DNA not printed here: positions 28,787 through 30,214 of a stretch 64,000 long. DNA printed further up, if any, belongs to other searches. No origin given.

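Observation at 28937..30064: CheW-domain/CheZ-phosphatase fusion protein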

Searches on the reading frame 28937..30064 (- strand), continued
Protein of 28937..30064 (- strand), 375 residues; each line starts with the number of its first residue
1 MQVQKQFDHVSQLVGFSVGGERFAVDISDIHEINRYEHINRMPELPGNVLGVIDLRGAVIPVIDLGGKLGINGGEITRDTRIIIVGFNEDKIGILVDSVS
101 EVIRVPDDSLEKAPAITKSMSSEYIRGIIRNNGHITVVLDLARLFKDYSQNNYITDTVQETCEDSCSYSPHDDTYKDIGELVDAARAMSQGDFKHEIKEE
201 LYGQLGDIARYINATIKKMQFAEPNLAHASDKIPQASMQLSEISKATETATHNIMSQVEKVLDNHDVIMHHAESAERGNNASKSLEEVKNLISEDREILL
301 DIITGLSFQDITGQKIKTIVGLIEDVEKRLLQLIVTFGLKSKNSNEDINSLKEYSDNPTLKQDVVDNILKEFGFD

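Call 57: search_protein_families(library=pfam, proteins=[L001:11138-12913:+, L002:11132-12979:+, L005:11132-13042:+, L007:11225-13654:+, L012:11315-13336:+, L031:11291-13282:+, L013:10910-12820:+, L015:10761-12686:+, L017:5390-7225:+, L009:14089-15876:+], max_evalue=0.01)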
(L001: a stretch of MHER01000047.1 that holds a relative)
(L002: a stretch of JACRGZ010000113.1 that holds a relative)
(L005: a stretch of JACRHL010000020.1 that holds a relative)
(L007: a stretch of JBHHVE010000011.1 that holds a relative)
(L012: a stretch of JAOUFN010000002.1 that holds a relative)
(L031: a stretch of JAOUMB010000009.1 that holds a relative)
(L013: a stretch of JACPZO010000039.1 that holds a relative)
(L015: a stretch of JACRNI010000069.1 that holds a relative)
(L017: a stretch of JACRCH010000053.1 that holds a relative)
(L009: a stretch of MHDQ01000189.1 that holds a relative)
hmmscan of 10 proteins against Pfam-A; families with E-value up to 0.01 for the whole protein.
L001:11138-12913:+ (592 aa): 4 families
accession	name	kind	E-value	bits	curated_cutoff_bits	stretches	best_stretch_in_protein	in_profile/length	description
PF01584.24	CheW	-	6.6e-26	91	23.5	1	456-584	1-135/138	CheW-like domain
PF01627.28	Hpt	-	1.2e-18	67.5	24.6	1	12-111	1-82/84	Hpt domain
PF02518.31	HATPase_c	-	2.9e-17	63.6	26.4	1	313-451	4-110/111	Histidine kinase-, DNA gyrase B-, and HSP90-like ATPase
PF02895.20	H-kinase_dim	-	9.4e-16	58.5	23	1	198-265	2-68/68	Signal transducing histidine kinase, homodimeric domain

L002:11132-12979:+ (616 aa): 4 families
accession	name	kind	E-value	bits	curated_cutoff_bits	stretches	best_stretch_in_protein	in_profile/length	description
PF01584.24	CheW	-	2.9e-27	95.4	23.5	1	481-610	1-136/138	CheW-like domain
PF01627.28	Hpt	-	1.3e-18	67.5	24.6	1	30-127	1-80/84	Hpt domain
PF02518.31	HATPase_c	-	2.7e-17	63.7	26.4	1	338-476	4-110/111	Histidine kinase-, DNA gyrase B-, and HSP90-like ATPase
PF02895.20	H-kinase_dim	-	1.6e-16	60.9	23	1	223-290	2-68/68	Signal transducing histidine kinase, homodimeric domain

L005:11132-13042:+ (637 aa): 4 families
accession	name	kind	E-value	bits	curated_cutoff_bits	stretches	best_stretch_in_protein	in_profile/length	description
PF01584.24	CheW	-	3.5e-28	98.4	23.5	1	505-634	1-135/138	CheW-like domain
PF02895.20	H-kinase_dim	-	8.7e-17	61.8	23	1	246-313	2-68/68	Signal transducing histidine kinase, homodimeric domain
PF02518.31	HATPase_c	-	1.3e-15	58.2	26.4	1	361-500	4-110/111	Histidine kinase-, DNA gyrase B-, and HSP90-like ATPase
PF01627.28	Hpt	-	2.1e-14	53.9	24.6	1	33-125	1-82/84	Hpt domain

L007:11225-13654:+ (810 aa): 5 families
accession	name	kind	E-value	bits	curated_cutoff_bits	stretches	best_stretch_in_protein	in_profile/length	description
PF01627.28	Hpt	-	5.9e-33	113.4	24.6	2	14-105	1-81/84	Hpt domain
PF01584.24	CheW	-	1.9e-29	102.5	23.5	1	672-808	1-136/138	CheW-like domain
PF02895.20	H-kinase_dim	-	2.8e-17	63.4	23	1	413-480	2-68/68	Signal transducing histidine kinase, homodimeric domain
PF02518.31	HATPase_c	-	3.2e-15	57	26.4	1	527-667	3-110/111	Histidine kinase-, DNA gyrase B-, and HSP90-like ATPase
PF13184.12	KH_5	-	0.00093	19.7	27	1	479-514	11-49/69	NusA-like KH domain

L012:11315-13336:+ (674 aa): 5 families
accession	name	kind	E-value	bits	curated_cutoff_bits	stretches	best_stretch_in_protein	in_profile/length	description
PF01584.24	CheW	-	3.8e-25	88.6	23.5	1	523-670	3-134/138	CheW-like domain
PF02895.20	H-kinase_dim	-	1.8e-16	60.7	23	1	262-329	2-68/68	Signal transducing histidine kinase, homodimeric domain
PF01627.28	Hpt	-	1.5e-14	54.4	24.6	1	36-126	1-80/84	Hpt domain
PF02518.31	HATPase_c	-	2.8e-14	53.9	26.4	1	377-516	4-110/111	Histidine kinase-, DNA gyrase B-, and HSP90-like ATPase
PF13184.12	KH_5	-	2.8e-05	24.6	27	1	328-360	11-46/69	NusA-like KH domain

L031:11291-13282:+ (664 aa): 4 families
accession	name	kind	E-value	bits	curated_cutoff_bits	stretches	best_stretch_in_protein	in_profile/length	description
PF01584.24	CheW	-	1.4e-28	99.7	23.5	1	534-662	3-136/138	CheW-like domain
PF02895.20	H-kinase_dim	-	3.7e-16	59.8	23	1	273-340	2-68/68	Signal transducing histidine kinase, homodimeric domain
PF01627.28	Hpt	-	6.8e-16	58.7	24.6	1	41-129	1-78/84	Hpt domain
PF02518.31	HATPase_c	-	2.7e-15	57.2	26.4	1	388-527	4-110/111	Histidine kinase-, DNA gyrase B-, and HSP90-like ATPase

L013:10910-12820:+ (637 aa): 4 families
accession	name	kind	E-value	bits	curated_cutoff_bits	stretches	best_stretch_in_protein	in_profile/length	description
PF01584.24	CheW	-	2.3e-30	105.5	23.5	1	489-616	1-135/138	CheW-like domain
PF01627.28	Hpt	-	7e-19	68.3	24.6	1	12-104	1-82/84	Hpt domain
PF02518.31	HATPase_c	-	1.7e-17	64.3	26.4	1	345-484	4-110/111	Histidine kinase-, DNA gyrase B-, and HSP90-like ATPase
PF02895.20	H-kinase_dim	-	3.4e-17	63.1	23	1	229-297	1-68/68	Signal transducing histidine kinase, homodimeric domain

L015:10761-12686:+ (642 aa): 5 families
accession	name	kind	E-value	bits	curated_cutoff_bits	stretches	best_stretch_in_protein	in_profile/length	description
PF01584.24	CheW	-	1.2e-28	99.9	23.5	1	505-632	1-136/138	CheW-like domain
PF02518.31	HATPase_c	-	2.5e-18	67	26.4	1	361-500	4-110/111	Histidine kinase-, DNA gyrase B-, and HSP90-like ATPase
PF02895.20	H-kinase_dim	-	1.1e-16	61.4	23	1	246-313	2-68/68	Signal transducing histidine kinase, homodimeric domain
PF01627.28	Hpt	-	4.5e-16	59.3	24.6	1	16-107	2-82/84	Hpt domain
PF13589.12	HATPase_c_3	-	0.0036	17.7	25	0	363-433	7-61/137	Histidine kinase-, DNA gyrase B-, and HSP90-like ATPase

L017:5390-7225:+ (612 aa): 4 families
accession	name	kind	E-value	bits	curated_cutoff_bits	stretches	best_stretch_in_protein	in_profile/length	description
PF01584.24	CheW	-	7.9e-28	97.2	23.5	1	476-605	1-136/138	CheW-like domain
PF02518.31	HATPase_c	-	2.9e-18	66.8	26.4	1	332-471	4-110/111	Histidine kinase-, DNA gyrase B-, and HSP90-like ATPase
PF02895.20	H-kinase_dim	-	3.3e-16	59.9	23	1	217-284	2-68/68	Signal transducing histidine kinase, homodimeric domain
PF01627.28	Hpt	-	3.4e-15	56.5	24.6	1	30-119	2-80/84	Hpt domain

L009:14089-15876:+ (596 aa): 4 families
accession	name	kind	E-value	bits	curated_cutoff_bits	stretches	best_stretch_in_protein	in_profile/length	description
PF01584.24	CheW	-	2.2e-27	95.8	23.5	1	440-568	2-135/138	CheW-like domain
PF02518.31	HATPase_c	-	3.1e-19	69.9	26.4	1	295-434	4-110/111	Histidine kinase-, DNA gyrase B-, and HSP90-like ATPase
PF01627.28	Hpt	-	5.2e-18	65.5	24.6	1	8-100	1-82/84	Hpt domain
PF02895.20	H-kinase_dim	-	1.4e-17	64.3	23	1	180-246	2-67/68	Signal transducing histidine kinase, homodimeric domain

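Call 58: search_protein_families(library=pfam, proteins=[P0133, P0141, P0150, P0152, P0153, P0163, P0167], max_evalue=0.1)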
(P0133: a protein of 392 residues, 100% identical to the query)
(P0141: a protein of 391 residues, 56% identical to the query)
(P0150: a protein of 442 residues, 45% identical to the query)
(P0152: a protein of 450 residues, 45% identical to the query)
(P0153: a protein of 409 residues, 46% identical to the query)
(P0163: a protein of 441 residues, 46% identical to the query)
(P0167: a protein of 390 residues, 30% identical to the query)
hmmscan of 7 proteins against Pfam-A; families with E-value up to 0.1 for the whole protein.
P0133 (392 aa): 4 families
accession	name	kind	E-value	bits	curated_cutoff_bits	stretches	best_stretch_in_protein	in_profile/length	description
PF01584.24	CheW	-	4.3e-33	114.3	23.5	1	18-153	1-135/138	CheW-like domain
PF04344.18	CheZ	-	1e-22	81.4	30.7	1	205-392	2-203/203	Chemotaxis phosphatase, CheZ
PF14712.11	Snapin_Pallidin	-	0.022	15.6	29.6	1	275-348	10-80/89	Snapin/Pallidin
PF06875.16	PRF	-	0.03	14.2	22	1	235-321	76-160/214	Plethodontid receptivity factor PRF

P0141 (391 aa): 4 families
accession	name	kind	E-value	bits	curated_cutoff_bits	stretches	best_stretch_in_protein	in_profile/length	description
PF01584.24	CheW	-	7.8e-36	123.2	23.5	1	18-152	1-135/138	CheW-like domain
PF04344.18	CheZ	-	8.2e-20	72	30.7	1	200-391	2-203/203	Chemotaxis phosphatase, CheZ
PF00239.26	Resolvase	-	0.006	17.1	23.3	1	248-358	24-143/145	Resolvase, N terminal domain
PF04108.17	ATG17_like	-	0.03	14.3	43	1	203-342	144-277/355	Autophagy protein ATG17-like domain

P0150 (442 aa): 5 families
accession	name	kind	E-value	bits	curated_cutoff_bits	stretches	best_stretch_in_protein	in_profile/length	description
PF01584.24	CheW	-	8.1e-34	116.6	23.5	1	16-150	1-135/138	CheW-like domain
PF04344.18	CheZ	-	1.4e-19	71.2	30.7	1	252-442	2-203/203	Chemotaxis phosphatase, CheZ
PF14712.11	Snapin_Pallidin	-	0.013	16.3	29.6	1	321-395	8-79/89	Snapin/Pallidin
PF11887.13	Mce4_CUP1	-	0.037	14.1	32.6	1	273-366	71-157/222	Cholesterol uptake porter CUP1 of Mce4, putative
PF21518.3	Sas-5-like_implico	-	0.087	12.9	27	0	421-439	26-43/44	Spindle assembly abnormal protein 5, implico domain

P0152 (450 aa): 2 families
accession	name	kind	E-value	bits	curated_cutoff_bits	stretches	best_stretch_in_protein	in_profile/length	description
PF01584.24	CheW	-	3e-33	114.8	23.5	1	16-151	1-136/138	CheW-like domain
PF04344.18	CheZ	-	3.2e-19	70.1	30.7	1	256-450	2-203/203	Chemotaxis phosphatase, CheZ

P0153 (409 aa): 2 families
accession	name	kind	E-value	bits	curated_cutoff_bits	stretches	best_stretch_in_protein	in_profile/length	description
PF01584.24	CheW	-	3.2e-33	114.7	23.5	1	23-156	1-134/138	CheW-like domain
PF04344.18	CheZ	-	1.8e-18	67.6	30.7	1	214-409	3-203/203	Chemotaxis phosphatase, CheZ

P0163 (441 aa): 2 families
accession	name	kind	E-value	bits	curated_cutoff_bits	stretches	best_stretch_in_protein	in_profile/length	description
PF01584.24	CheW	-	4.6e-32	111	23.5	1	28-161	1-134/138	CheW-like domain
PF04344.18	CheZ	-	9.5e-16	58.7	30.7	1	246-441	3-203/203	Chemotaxis phosphatase, CheZ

P0167 (390 aa): 7 families
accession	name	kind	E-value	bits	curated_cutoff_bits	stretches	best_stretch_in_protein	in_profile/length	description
PF01584.24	CheW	-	2.6e-40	137.7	23.5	1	5-141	2-137/138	CheW-like domain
PF04344.18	CheZ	-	5.9e-25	88.8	30.7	2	299-390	103-203/203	Chemotaxis phosphatase, CheZ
PF08367.16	M16C_assoc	-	0.0026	17.4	25.3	1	299-354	169-219/252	Peptidase M16C associated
PF24531.2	ANC1_spectrin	-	0.021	15.7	27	1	271-357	4-90/95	Nuclear anchorage protein 1, spectrin repeat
PF00772.26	DnaB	-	0.051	14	23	0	193-225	21-53/103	DnaB-like helicase N terminal domain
PF18977.5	DUF5713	-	0.054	14.3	27.3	0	213-251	45-83/107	Family of unknown function (DUF5713)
PF22905.2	Hydro_N_hd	-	0.085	13.2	27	0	215-285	109-184/195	Hydrolase N-terminal helical domain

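Call 61: fold_search(model_id=the predicted structure, library=pdb)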
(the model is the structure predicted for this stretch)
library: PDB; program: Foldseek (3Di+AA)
matches with E <= 10: 358; with E <= 0.001: 18
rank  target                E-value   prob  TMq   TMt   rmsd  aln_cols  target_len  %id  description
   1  9a72_B                8.7e-16  1.00  0.35  0.80   8.7       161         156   28  Integrative model of YFMS-CHEW by crosslinking MS and deep learning (released 2024-09-18)
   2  2qdl_A                5.0e-15  1.00  0.35  0.81   2.8       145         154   34  Crystal structure of scaffolding protein TtCheW from Thermoanaerobacter tengcongensis (released 2007-09-04)
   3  2qdl_B                7.6e-14  1.00  0.34  0.84   1.9       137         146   36  Crystal structure of scaffolding protein TtCheW from Thermoanaerobacter tengcongensis (released 2007-09-04)
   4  6s1k_C                1.8e-13  1.00  0.34  0.81   2.8       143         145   24  E. coli Core Signaling Unit, carrying QQQQ receptor mutation (released 2020-01-22)
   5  8c5v_E                1.9e-13  1.00  0.34  0.85   2.1       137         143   26  Chemotaxis core signalling unit from E protein lysed E. coli cells (released 2023-09-13)
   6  2ch4_Y                2.2e-12  1.00  0.34  0.86   2.0       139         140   25  Complex between Bacterial Chemotaxis histidine kinase CheA domains P4 and P5 and receptor-adaptor protein CheW (released 2006-04-18)
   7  2ch4_W                2.3e-11  1.00  0.34  0.88   2.0       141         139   26  Complex between Bacterial Chemotaxis histidine kinase CheA domains P4 and P5 and receptor-adaptor protein CheW (released 2006-04-18)
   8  2ho9_MODEL_1_A        4.6e-11  1.00  0.33  0.69   2.9       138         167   25  Solution Structure of chemotaxi protein CheW from Escherichia coli (released 2007-07-10)
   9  1k0s_MODEL_1_A        2.9e-10  1.00  0.33  0.73   5.1       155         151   24  Solution structure of the chemotaxis protein CheW from the thermophilic organism Thermotoga maritima (released 2002-02-06)
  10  2ch4_A                3.2e-09  1.00  0.31  0.36   2.4       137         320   23  Complex between Bacterial Chemotaxis histidine kinase CheA domains P4 and P5 and receptor-adaptor protein CheW (released 2006-04-18)
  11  3ur1_A                4.2e-09  1.00  0.30  0.42   2.6       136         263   24  The structure of a ternary complex between CheA domains P4 and P5 with CheW and with a truncated fragment of TM14, a c (released 2012-03-07)
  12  4jpb_A                5.3e-09  1.00  0.31  0.82   2.6       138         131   23  The structure of a ternary complex between CheA domains P4 and P5 with CheW and with an unzipped fragment of TM14, a c (released 2013-08-28)
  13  6s1k_A                6.7e-09  1.00  0.31  0.31   2.8       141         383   16  E. coli Core Signaling Unit, carrying QQQQ receptor mutation (released 2020-01-22)
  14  2ch4_B                8.0e-09  1.00  0.29  0.35   3.3       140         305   24  Complex between Bacterial Chemotaxis histidine kinase CheA domains P4 and P5 and receptor-adaptor protein CheW (released 2006-04-18)
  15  3ja6_C                1.0e-08  1.00  0.30  0.30   2.8       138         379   22  Cryo-electron Tomography and All-atom Molecular Dynamics Simulations Reveal a Novel Kinase Conformational Switch in Ba (released 2015-12-09)
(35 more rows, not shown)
